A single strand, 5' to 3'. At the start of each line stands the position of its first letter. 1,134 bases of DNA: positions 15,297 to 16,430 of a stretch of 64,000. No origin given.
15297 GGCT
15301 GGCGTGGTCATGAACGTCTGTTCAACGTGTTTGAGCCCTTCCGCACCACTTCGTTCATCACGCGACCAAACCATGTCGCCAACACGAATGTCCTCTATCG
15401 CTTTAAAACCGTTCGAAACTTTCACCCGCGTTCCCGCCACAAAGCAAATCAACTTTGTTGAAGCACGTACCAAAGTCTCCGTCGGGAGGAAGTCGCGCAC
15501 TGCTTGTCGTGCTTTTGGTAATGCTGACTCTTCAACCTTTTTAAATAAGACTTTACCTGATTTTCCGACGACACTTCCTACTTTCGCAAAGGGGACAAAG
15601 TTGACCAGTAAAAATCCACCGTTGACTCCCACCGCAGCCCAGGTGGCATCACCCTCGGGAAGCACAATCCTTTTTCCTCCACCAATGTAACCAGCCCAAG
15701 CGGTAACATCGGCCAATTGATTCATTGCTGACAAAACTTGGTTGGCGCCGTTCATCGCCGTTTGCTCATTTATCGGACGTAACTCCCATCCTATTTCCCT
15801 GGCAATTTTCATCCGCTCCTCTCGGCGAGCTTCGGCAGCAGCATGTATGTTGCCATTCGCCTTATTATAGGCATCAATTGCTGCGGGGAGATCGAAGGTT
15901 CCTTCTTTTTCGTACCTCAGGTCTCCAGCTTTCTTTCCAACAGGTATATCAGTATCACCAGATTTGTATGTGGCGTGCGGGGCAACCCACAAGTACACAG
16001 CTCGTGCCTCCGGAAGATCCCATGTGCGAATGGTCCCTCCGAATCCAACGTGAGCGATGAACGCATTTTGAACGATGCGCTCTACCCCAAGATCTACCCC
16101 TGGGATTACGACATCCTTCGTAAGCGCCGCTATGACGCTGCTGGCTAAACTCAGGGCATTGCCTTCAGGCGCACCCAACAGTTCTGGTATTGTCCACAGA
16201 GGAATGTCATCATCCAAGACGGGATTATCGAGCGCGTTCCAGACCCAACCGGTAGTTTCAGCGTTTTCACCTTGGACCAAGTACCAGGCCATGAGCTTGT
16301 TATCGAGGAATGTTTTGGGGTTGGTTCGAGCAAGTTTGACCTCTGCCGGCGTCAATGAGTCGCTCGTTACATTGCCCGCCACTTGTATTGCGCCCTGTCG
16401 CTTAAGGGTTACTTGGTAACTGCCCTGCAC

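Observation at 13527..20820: Composition break inside the giant gene: a ~7-kb lower-GC 3' cassette grafted onto a high-GC repeat scaffold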

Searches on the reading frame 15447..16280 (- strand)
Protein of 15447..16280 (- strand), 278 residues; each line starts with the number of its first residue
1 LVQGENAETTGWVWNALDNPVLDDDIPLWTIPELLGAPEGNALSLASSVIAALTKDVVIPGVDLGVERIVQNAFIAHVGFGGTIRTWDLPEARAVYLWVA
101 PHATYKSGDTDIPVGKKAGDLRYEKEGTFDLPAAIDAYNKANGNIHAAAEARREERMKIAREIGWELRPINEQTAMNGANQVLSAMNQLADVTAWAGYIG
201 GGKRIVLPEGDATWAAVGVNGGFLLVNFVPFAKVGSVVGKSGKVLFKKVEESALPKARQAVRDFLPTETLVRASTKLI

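Call 91: search_solved_structures(query=A3, max_evalue=1)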
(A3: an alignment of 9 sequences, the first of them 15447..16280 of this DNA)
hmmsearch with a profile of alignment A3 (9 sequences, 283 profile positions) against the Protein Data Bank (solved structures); distinct sequences matched with E-value up to 1: 0.
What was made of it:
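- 15447..16280 (-): Pre-HINT region (aa 4194-4471) with conserved motifs GWVWN, PLWTLP, DPFAW and ATWAAV. Fold unknown. No PDB sequence match (call 91).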

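Call 98: predict_structure(alignment_id=A3)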
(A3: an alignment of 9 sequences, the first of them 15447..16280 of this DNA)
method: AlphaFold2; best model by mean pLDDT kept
length: 278 residues; sequences in the alignment: 9
mean_pLDDT: 48.8   pTM: 0.44
mean pLDDT of the five models: 48.8, 48.8, 47.9, 47.5, 45.5
residues with pLDDT >= 90: 3; 70-90: 60; 50-70: 42; < 50: 173
segments of 3 or more residues with pLDDT < 50: 1-46, 58-63, 160-278
pLDDT, mean of each block of 10 residues (from residue 1): 27 30 39 42 49 54 61 62 57 80 87 87 82 88 82 62 39 36 29 25 30 26 25 34 31 36 34 30
secondary structure, 60 per line:
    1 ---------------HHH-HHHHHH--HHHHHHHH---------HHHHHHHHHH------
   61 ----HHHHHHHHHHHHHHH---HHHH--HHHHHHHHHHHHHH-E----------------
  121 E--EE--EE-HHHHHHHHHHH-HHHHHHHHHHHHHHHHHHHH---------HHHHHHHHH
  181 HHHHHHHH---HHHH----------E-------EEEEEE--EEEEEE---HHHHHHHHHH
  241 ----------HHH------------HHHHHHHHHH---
elements in order: H20-25 H28-35 H45-54 H65-79 H83-86 H89-102 H131-141 H143-162 H172-188 H192-195 E214-219 E222-227 H231-240 H266-275
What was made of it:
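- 15447..16280 (-): AF2 model has pLDDT 48.8 and is unusable (call 98).
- Tried and rejected: The AF2 model of the pre-HINT region has pLDDT 48.8, so no fold search was attempted (call 98).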
